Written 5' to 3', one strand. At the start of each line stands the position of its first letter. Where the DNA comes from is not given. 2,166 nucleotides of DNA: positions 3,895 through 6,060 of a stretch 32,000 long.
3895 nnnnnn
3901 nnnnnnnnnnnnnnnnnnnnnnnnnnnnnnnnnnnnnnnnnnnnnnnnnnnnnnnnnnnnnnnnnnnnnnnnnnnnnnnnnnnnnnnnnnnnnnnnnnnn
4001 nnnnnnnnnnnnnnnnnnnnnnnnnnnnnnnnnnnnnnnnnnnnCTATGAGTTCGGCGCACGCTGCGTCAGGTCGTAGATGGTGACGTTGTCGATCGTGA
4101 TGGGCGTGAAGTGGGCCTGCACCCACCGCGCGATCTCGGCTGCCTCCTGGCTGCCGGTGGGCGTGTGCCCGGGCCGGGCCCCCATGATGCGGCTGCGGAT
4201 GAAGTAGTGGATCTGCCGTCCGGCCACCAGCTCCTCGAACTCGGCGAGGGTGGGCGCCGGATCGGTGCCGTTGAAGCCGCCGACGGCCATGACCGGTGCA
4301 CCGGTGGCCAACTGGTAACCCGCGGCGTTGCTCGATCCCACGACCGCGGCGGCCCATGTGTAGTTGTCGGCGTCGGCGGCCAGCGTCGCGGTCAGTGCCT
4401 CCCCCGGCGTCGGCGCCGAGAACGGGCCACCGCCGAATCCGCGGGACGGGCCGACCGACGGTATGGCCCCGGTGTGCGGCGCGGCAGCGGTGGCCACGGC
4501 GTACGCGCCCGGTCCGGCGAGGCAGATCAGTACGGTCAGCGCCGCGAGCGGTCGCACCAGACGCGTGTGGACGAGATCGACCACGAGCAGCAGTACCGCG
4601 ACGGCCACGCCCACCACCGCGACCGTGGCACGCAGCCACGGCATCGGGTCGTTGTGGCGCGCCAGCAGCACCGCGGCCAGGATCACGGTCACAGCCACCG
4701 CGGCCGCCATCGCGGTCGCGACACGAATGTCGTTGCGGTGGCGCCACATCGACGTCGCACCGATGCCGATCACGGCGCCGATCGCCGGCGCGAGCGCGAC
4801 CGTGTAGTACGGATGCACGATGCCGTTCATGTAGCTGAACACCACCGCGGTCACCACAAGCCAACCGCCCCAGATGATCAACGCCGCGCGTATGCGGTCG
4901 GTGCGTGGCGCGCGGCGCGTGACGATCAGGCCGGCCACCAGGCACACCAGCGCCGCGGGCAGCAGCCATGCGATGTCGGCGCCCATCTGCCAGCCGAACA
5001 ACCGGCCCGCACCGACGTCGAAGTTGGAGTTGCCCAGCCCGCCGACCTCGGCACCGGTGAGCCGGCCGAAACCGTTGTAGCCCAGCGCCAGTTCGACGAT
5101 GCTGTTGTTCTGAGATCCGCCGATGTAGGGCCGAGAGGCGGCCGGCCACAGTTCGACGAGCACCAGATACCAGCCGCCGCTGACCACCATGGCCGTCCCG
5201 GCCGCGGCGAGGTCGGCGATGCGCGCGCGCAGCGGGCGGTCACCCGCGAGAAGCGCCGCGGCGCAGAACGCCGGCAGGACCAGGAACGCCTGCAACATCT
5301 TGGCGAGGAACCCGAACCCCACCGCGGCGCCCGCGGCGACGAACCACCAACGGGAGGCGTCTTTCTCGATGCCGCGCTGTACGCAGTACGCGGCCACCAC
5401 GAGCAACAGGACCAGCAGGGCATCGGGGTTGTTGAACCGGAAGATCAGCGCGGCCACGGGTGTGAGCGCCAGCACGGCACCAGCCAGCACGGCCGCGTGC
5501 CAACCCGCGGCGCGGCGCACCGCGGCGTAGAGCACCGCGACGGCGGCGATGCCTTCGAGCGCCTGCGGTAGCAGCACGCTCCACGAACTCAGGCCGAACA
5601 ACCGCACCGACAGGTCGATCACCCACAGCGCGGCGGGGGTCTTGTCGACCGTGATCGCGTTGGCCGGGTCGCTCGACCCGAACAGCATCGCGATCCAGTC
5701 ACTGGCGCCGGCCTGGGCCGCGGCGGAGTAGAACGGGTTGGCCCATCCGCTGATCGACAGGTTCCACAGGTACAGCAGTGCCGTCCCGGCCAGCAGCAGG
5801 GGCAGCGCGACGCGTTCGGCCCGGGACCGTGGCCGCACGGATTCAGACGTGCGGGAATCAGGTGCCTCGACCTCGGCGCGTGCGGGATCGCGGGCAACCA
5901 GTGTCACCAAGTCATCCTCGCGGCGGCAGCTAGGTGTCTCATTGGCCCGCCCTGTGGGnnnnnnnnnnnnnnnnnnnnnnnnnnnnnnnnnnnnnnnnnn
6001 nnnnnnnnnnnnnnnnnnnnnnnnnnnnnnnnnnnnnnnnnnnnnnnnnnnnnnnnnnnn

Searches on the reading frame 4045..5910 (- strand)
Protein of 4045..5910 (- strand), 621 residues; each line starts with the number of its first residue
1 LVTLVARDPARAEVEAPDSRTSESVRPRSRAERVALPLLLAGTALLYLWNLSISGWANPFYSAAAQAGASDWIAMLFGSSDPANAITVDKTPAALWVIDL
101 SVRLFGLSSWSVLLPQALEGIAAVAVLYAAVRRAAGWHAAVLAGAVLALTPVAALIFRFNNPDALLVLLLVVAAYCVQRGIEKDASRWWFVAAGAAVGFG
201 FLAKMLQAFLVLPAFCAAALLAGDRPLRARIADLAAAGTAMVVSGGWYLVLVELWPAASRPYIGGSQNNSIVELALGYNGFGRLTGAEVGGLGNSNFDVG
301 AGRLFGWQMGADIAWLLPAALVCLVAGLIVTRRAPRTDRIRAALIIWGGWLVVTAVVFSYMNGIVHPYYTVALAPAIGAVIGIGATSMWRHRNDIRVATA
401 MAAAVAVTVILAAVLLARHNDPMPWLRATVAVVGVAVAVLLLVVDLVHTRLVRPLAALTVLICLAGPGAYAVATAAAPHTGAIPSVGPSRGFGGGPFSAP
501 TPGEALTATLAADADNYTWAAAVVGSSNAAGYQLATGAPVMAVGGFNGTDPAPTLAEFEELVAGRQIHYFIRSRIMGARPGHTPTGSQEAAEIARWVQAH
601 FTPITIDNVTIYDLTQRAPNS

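Call 6: search_protein_families(library=pfam, proteins=[window:4045-5910:-], max_evalue=0.01)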
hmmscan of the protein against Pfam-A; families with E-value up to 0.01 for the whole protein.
window:4045-5910:- (621 aa): 4 families
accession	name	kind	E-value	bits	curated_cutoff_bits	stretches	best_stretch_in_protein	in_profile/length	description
PF13231.12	PMT_2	-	2e-30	106.6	26.1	1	89-244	1-155/160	Dolichyl-phosphate-mannose-protein mannosyltransferase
PF24878.1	YkcB_C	-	5.2e-28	97.2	27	1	506-600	1-85/85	Putative mannosyltransferase YkcB-like, C-terminal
PF02366.24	PMT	-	7.6e-07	29.4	22.7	1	104-219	77-197/245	Dolichyl-phosphate-mannose-protein mannosyltransferase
PF09594.16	GT87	-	0.0076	16.5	25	1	116-350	27-230/237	Glycosyltransferase family 87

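Call 26: find_homologous_proteins(query=window:4045-5910:-, max_evalue=1e-30)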
Query window:4045-5910:- (621 aa): 8000 proteins with E <= 1e-30 among 8000 candidates; the best 120 are listed.
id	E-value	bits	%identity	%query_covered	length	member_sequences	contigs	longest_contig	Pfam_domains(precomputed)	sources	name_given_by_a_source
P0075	0.0e+0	1293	96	100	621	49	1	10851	PF02366.25,PF24878.2,PF13231.13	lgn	-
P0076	0.0e+0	1137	86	100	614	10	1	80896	PF02366.25,PF24878.2,PF13231.13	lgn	-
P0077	0.0e+0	1130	86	100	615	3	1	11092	PF02366.25,PF24878.2,PF13231.13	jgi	jgi:4-amino-4-deoxy-L-arabinose transferase-like glycosyltransferase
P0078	0.0e+0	1128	86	98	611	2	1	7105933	PF02366.25,PF24878.2,PF13231.13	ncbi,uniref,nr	ncbi:glycosyl transferase [Mycolicibacterium goodii]|uniref:Glycosyl transferase n=1 Tax=Mycolicibac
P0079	0.0e+0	1119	87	96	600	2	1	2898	PF24878.2,PF13231.13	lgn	-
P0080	0.0e+0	1113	87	96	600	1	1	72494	PF02366.25,PF24878.2,PF13231.13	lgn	-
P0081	0.0e+0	1027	79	100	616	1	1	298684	PF02366.25,PF24878.2,PF13231.13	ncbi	ncbi:glycosyltransferase family 39 protein [Mycobacterium sp. LTG2003]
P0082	0.0e+0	1027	79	100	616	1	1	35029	PF02366.25,PF24878.2,PF13231.13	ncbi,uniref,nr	ncbi:glycosyl transferase [Mycolicibacterium wolinskyi]|uniref:Glycosyl transferase n=1 Tax=Mycolici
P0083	0.0e+0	1025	79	100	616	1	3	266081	PF02366.25,PF24878.2,PF13231.13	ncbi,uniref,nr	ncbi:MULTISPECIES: ArnT family glycosyltransferase [Mycolicibacterium]|uniref:Glycosyl transferase n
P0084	0.0e+0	1023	81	95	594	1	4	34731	PF02366.25,PF24878.2,PF13231.13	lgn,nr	nr:glycosyltransferase family 39 protein [Mycolicibacterium wolinskyi]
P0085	0.0e+0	1022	79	98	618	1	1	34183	PF02366.25,PF24878.2,PF13231.13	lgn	-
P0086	0.0e+0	1021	81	95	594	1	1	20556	PF02366.25,PF24878.2,PF13231.13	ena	-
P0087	0.0e+0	1021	81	95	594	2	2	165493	PF02366.25,PF24878.2,PF13231.13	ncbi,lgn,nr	ncbi:glycosyltransferase family 39 protein [Mycolicibacterium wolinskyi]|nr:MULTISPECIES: glycosyltr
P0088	0.0e+0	1021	80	95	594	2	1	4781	PF02366.25,PF24878.2,PF13231.13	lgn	-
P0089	0.0e+0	1020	78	100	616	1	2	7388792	PF02366.25,PF24878.2,PF13231.13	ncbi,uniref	ncbi:glycosyltransferase family 39 protein [Mycolicibacterium wolinskyi]|uniref:glycosyltransferase 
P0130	2.3e-285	966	74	100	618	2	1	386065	PF02366.25,PF24878.2,PF13231.13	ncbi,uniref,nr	ncbi:glycosyltransferase family 39 protein [Mycobacterium sp. 141]|uniref:ArnT family glycosyltransf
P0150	6.1e-269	912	74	95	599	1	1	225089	PF02366.25,PF24878.2,PF13231.13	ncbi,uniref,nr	ncbi:glycosyltransferase family 39 protein [Mycolicibacterium moriokaense]|uniref:glycosyltransferas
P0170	1.7e-266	904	68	99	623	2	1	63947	PF02366.25,PF24878.2,PF13231.13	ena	-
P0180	7.7e-266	902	70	100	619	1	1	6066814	PF02366.25,PF24878.2,PF13231.13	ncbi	ncbi:glycosyltransferase family 39 protein [Mycobacterium sp. MMS18-G62]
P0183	1.7e-265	901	69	98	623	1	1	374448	PF02366.25,PF24878.2,PF13231.13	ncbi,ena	-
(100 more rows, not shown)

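Call 27: find_encoding_contigs(protein=P0130, flank=10000, max_places=2)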
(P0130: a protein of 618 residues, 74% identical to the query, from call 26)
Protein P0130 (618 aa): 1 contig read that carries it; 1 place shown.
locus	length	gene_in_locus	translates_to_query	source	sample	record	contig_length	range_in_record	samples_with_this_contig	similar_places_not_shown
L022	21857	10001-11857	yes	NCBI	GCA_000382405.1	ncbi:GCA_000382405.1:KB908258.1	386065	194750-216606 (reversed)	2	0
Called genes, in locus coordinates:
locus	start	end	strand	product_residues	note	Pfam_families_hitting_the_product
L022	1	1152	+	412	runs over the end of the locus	PF00561:Abhydrolase_1, PF12146:Hydrolase_4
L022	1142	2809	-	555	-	PF00496:SBP_bac_5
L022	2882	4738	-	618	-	PF03193:RsgA_GTPase (faint), PF00005:ABC_tran, PF02463:SMC_N (faint), PF13191:AAA_16 (faint), PF13304:AAA_21 (faint), PF13401:AAA_22 (faint), PF08352:oligo_HPY, PF00005:ABC_tran, +1 more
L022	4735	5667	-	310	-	PF12911:OppC_N, PF00528:BPD_transp_1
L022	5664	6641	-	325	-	PF19300:BPD_transp_1_N (weak), PF00528:BPD_transp_1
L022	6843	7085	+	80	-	-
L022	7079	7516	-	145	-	-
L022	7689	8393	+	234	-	PF00072:Response_reg, PF00486:Trans_reg_C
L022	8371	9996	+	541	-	PF00672:HAMP, PF00512:HisKA, PF02518:HATPase_c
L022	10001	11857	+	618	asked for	PF02366:PMT (weak), PF13231:PMT_2, PF24878:YkcB_C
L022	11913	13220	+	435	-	PF00535:Glycos_transf_2, PF04138:GtrA_DPMS_TM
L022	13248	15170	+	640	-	-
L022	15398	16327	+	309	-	PF01507:PAPS_reduct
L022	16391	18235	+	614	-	PF00009:GTP_EFTU, PF01926:MMR_HSR1 (faint), PF03144:GTP_EFTU_D2 (weak), PF22594:GTP-eEF1A_C, PF01583:APS_kinase, PF13671:AAA_33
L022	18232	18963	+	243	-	PF00459:Inositol_P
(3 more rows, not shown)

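Call 28: find_encoding_contigs(protein=P0150, flank=10000, max_places=2)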
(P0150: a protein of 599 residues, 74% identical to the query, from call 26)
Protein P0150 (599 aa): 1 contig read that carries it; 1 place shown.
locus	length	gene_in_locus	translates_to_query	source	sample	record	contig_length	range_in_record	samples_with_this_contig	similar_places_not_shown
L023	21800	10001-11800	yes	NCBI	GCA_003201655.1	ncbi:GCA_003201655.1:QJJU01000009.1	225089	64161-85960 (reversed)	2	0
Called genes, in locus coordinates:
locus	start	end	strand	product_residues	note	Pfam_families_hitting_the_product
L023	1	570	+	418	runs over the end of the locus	PF00561:Abhydrolase_1, PF12146:Hydrolase_4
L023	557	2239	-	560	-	PF00496:SBP_bac_5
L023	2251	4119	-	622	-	PF00005:ABC_tran, PF02463:SMC_N (faint), PF13191:AAA_16 (faint), PF13555:AAA_29 (faint), PF13304:AAA_21 (faint), PF13401:AAA_22 (faint), PF08352:oligo_HPY, PF00005:ABC_tran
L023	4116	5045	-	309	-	PF12911:OppC_N, PF00528:BPD_transp_1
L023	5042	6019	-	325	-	PF19300:BPD_transp_1_N (weak), PF00528:BPD_transp_1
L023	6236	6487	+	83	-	-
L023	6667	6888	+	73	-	-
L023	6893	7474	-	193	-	-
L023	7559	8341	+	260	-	PF00072:Response_reg, PF00486:Trans_reg_C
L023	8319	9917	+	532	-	PF00672:HAMP, PF00512:HisKA, PF02518:HATPase_c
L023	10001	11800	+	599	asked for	PF02366:PMT (weak), PF13231:PMT_2, PF24878:YkcB_C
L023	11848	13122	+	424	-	PF00535:Glycos_transf_2, PF04138:GtrA_DPMS_TM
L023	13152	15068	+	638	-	PF13231:PMT_2, PF24878:YkcB_C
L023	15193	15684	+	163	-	PF00484:Pro_CA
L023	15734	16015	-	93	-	-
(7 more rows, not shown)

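Call 29: find_encoding_contigs(protein=P0180, flank=10000, max_places=2)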
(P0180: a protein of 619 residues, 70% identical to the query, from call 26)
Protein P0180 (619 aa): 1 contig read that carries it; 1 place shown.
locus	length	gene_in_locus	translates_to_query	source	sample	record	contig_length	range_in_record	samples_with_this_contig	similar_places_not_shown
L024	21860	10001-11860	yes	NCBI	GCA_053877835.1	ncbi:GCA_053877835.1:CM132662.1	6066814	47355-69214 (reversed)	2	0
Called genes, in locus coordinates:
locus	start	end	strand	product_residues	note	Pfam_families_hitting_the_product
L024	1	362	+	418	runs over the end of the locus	PF05577:Peptidase_S28 (weak), PF00561:Abhydrolase_1, PF12146:Hydrolase_4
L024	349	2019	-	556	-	PF00496:SBP_bac_5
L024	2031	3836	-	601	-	PF00005:ABC_tran, PF02463:SMC_N (faint), PF13191:AAA_16 (faint), PF13555:AAA_29 (faint), PF13304:AAA_21 (faint), PF13401:AAA_22 (faint), PF08352:oligo_HPY, PF00005:ABC_tran, +1 more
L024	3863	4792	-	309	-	PF12911:OppC_N, PF00528:BPD_transp_1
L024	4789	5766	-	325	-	PF19300:BPD_transp_1_N (weak), PF00528:BPD_transp_1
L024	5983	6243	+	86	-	-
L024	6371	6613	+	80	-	-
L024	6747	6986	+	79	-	-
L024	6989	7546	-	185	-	-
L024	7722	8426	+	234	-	PF00072:Response_reg, PF00486:Trans_reg_C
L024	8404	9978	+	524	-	PF00672:HAMP, PF00512:HisKA, PF02518:HATPase_c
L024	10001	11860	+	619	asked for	PF02366:PMT, PF13231:PMT_2, PF24878:YkcB_C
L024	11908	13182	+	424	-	PF00535:Glycos_transf_2, PF04138:GtrA_DPMS_TM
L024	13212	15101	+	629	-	-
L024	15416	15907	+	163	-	PF00484:Pro_CA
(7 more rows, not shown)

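Call 51: search_protein_families(library=ncbifam, proteins=[window:4045-5910:-], max_evalue=0.01)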
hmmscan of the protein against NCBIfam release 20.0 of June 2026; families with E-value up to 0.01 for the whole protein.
window:4045-5910:- (621 aa): 1 family
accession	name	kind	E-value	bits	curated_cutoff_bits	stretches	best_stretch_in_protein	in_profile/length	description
TIGR03663.1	TIGR03663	subfamily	0.00043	19.4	126.25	1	98-227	59-186/435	flippase activity-associated protein Agl23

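Call 53: search_solved_structures(query=window:4045-5910:-, max_evalue=0.01)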
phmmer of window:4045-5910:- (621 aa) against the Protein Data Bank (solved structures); distinct sequences matched with E-value up to 0.01: 1.
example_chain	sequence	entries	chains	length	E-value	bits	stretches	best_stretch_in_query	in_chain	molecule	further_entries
5ezm_A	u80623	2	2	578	4.1e-08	35.6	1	70-249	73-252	4-amino-4-deoxy-L-arabinose transferase or related glycosyltransferases of PMT family | 4-amino-4-deoxy-L-arabinose (L-Ara4N) transferase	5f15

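Call 60: find_encoding_contigs(protein=P0183, flank=8000, max_places=1)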
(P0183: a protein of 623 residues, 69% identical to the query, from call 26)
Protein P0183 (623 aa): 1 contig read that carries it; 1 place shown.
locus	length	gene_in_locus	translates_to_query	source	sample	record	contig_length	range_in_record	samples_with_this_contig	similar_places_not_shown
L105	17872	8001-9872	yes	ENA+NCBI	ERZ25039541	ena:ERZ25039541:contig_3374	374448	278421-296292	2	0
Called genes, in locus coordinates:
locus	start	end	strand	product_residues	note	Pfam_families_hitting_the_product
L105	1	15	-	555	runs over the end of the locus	PF00496:SBP_bac_5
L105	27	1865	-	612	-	PF13191:AAA_16 (faint), PF00005:ABC_tran, PF02463:SMC_N (faint), PF13304:AAA_21 (faint), PF13401:AAA_22 (faint), PF08352:oligo_HPY, PF00005:ABC_tran, PF08352:oligo_HPY (weak), +1 more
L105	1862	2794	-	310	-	PF12911:OppC_N, PF00528:BPD_transp_1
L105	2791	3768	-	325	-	PF19300:BPD_transp_1_N (weak), PF00528:BPD_transp_1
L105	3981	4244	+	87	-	-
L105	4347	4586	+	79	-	-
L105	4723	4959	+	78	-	-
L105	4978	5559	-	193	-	-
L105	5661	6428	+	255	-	PF00072:Response_reg, PF00486:Trans_reg_C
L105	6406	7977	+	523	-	PF00672:HAMP, PF00512:HisKA, PF02518:HATPase_c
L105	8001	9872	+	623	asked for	PF02366:PMT, PF13231:PMT_2, PF24878:YkcB_C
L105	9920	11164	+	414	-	PF00535:Glycos_transf_2, PF04138:GtrA_DPMS_TM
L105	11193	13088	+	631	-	PF13231:PMT_2, PF24878:YkcB_C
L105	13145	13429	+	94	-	PF28171:MAP_0585 (weak)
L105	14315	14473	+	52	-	-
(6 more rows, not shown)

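Call 61: find_encoding_contigs(protein=P0170, flank=8000, max_places=1)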
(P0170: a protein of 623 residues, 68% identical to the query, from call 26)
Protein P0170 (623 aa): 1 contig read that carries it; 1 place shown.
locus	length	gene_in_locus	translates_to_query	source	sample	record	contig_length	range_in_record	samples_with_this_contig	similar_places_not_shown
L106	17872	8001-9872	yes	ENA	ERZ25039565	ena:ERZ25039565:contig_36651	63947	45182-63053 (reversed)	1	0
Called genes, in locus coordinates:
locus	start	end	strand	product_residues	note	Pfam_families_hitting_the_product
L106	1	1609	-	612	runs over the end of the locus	PF00005:ABC_tran, PF02463:SMC_N (faint), PF13304:AAA_21 (faint), PF13401:AAA_22 (faint), PF13555:AAA_29 (faint), PF08352:oligo_HPY, PF00005:ABC_tran, PF08352:oligo_HPY (weak)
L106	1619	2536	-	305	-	PF12911:OppC_N, PF00528:BPD_transp_1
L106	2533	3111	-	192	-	PF00528:BPD_transp_1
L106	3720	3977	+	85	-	-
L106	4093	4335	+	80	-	-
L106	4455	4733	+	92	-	-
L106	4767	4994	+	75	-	-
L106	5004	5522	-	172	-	-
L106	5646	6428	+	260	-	PF00072:Response_reg, PF00486:Trans_reg_C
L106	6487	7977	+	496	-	PF00672:HAMP, PF00512:HisKA, PF02518:HATPase_c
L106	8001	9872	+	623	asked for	PF02366:PMT, PF13231:PMT_2, PF24878:YkcB_C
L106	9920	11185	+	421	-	PF00535:Glycos_transf_2, PF04138:GtrA_DPMS_TM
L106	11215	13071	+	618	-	PF02366:PMT, PF13231:PMT_2, PF24878:YkcB_C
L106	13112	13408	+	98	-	-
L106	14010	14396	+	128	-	PF00484:Pro_CA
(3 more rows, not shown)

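Call 77: search_dna_similar(query=window:4045-5910:-, collection=plasmids, mode=protein, max_rows=25, max_evalue=1e-20)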
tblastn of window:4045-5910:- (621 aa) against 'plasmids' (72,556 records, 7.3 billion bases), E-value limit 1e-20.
Records with a match: 18; places in all: 21; records where one place covers at least 80% of the query: 0.
Best place of each record, by identity: 60-80% 1; <60% 17.
By first word of the organism name: Bacillus 8; Arthrobacter 2; Streptomyces 2; Nonomuraea 1; Nocardia 1; Tsukamurella 1; Halocatena 1; Candidatus 1; Nicoliella 1.
By predicted mobility (MOB-suite, as given by PLSDB): non-mobilizable 17; conjugative 1.
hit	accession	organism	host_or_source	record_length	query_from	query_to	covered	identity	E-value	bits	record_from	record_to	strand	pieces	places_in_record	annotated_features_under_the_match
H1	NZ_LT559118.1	Nonomuraea gerenzanensis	-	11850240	54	391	54%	63.6%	4e-79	281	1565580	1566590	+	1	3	none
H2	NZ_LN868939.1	Nocardia farcinica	not known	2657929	52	393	55%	59.2%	2e-73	264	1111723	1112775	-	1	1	none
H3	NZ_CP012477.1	Arthrobacter sp. ERGS1:01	single,stream water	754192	54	394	55%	54.5%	6e-63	233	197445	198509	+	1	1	glycosyltransferase family 39 protein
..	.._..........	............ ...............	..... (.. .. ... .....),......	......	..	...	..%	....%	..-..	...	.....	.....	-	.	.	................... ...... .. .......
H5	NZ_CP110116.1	Arthrobacter sp. YA7-1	Solanum lycopersicum,Tomato (Solanum ...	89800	54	371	51%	44.2%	2e-54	207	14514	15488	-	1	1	glycosyltransferase family 39 protein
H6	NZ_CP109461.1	Streptomyces sp. NBC_01454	-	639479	58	369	50%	44.2%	1e-30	135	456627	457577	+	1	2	glycosyltransferase family 39 protein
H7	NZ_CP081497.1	Streptomyces sp. BHT-5-2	whole organism,plant soil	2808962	58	370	50%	43.3%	1e-36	154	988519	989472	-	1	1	none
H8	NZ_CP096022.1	Halocatena salina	cell culture,sediment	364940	55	389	54%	39.0%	1e-28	130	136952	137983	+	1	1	glycosyltransferase family 39 protein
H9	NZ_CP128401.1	Candidatus Chlorohelix allophototropha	Single colony of Candidatus Chlorohelix ...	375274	52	369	51%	35.7%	6e-31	137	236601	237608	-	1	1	glycosyltransferase family 39 protein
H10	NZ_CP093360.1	Nicoliella spurrieriana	Tetragonula carbonaria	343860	19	290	44%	39.6%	9e-26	120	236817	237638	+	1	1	glycosyltransferase family 39 protein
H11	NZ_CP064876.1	Bacillus toyonensis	sediment,deep-sea sediment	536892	56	288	38%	39.9%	7e-26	121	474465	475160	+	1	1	glycosyltransferase family 39 protein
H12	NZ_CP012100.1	Bacillus thuringiensis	whole organism,soil sample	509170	56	288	38%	39.5%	2e-25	119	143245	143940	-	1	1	glycosyltransferase family 39 protein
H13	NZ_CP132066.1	Bacillus mycoides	whole organism,soil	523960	56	288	38%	39.1%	6e-25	118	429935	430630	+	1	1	glycosyltransferase family 39 protein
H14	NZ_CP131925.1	Bacillus mycoides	whole organism,soil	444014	56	288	38%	39.1%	7e-25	118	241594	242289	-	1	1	glycosyltransferase family 39 protein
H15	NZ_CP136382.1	Bacillus mycoides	whole organism,soil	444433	56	288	38%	39.1%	7e-25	118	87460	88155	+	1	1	glycosyltransferase family 39 protein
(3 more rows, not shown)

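Call 78: get_annotated_region(hit=H2, flank=9000)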
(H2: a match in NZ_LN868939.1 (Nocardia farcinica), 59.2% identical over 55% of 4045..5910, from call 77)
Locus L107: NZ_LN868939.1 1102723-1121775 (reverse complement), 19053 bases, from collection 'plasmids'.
description: Nocardia farcinica strain NCTC11134 plasmid 2, complete sequence
organism: Nocardia farcinica (NCBI taxid 37329)
taxonomy: Bacteria; Actinomycetota; Actinomycetes; Mycobacteriales; Nocardiaceae; Nocardia; Nocardia farcinica
host: -; source: not known; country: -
typing (MOB-suite, as given by PLSDB): non-mobilizable
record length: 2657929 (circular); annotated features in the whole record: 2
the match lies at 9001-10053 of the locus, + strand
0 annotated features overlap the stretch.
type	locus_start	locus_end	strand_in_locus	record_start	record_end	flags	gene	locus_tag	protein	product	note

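Call 79: get_annotated_region(hit=H4, flank=9000)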
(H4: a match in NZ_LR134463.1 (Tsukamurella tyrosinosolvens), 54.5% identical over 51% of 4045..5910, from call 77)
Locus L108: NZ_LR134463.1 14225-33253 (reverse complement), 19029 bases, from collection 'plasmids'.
description: Tsukamurella tyrosinosolvens strain NCTC13231 plasmid 21, complete sequence
organism: Tsukamurella tyrosinosolvens (NCBI taxid 57704)
taxonomy: Bacteria; Actinomycetota; Actinomycetes; Mycobacteriales; Tsukamurellaceae; Tsukamurella; Tsukamurella tyrosinosolvens
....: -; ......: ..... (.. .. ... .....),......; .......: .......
typing (MOB-suite, as given by PLSDB): non-mobilizable
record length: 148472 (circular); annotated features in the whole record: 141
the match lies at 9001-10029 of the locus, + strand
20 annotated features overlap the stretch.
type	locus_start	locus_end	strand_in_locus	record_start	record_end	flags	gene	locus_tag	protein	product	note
CDS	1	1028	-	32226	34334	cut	-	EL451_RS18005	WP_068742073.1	DEAD/DEAH box helicase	-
CDS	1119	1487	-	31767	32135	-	-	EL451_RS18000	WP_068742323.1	carboxymuconolactone decarboxylase family protein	-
CDS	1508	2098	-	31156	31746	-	-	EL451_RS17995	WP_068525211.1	alpha/beta hydrolase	-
CDS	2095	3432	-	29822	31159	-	-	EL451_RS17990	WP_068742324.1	MFS transporter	GO:0055085 - transmembrane transport [Evidence IEA]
CDS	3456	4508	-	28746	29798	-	-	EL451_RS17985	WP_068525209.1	3-keto-5-aminohexanoate cleavage protein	-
CDS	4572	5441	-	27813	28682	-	-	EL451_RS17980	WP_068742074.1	TauD/TfdA family dioxygenase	-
CDS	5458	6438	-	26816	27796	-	-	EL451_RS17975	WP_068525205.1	quinone oxidoreductase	-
CDS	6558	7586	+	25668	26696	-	-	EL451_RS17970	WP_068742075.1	AraC family transcriptional regulator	GO:0006355 - regulation of DNA-templated transcription [Evidence IEA]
CDS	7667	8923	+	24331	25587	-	-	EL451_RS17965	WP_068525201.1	bifunctional glycosyltransferase family 2/GtrA family protein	-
CDS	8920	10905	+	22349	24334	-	-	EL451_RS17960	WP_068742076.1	glycosyltransferase family 39 protein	-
CDS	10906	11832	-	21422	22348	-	-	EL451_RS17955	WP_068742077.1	SDR family oxidoreductase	-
CDS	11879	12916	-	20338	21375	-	ruvB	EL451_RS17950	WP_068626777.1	Holliday junction branch migration DNA helicase RuvB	GO:0006310 - DNA recombination [Evidence IEA]; GO:0006281 - DNA repair [Evidence IEA]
CDS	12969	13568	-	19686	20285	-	ruvA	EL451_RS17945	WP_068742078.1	Holliday junction branch migration protein RuvA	GO:0006310 - DNA recombination [Evidence IEA]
CDS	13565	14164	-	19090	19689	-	ruvC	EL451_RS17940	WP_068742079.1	crossover junction endodeoxyribonuclease RuvC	GO:0006310 - DNA recombination [Evidence IEA]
CDS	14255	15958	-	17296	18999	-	-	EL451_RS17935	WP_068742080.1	VanW family protein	-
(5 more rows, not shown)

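Call 80: get_annotated_region(hit=H1, flank=10000)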
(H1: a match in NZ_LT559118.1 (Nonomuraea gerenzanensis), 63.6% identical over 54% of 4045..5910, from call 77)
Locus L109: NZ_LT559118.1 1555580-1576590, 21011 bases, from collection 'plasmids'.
description: Nonomuraea gerenzanensis isolate nono1 plasmid I, complete sequence
organism: Nonomuraea gerenzanensis (NCBI taxid 93944)
taxonomy: Bacteria; Actinomycetota; Actinomycetes; Streptosporangiales; Streptosporangiaceae; Nonomuraea; Nonomuraea gerenzanensis
host: -; source: -; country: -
typing (MOB-suite, as given by PLSDB): non-mobilizable
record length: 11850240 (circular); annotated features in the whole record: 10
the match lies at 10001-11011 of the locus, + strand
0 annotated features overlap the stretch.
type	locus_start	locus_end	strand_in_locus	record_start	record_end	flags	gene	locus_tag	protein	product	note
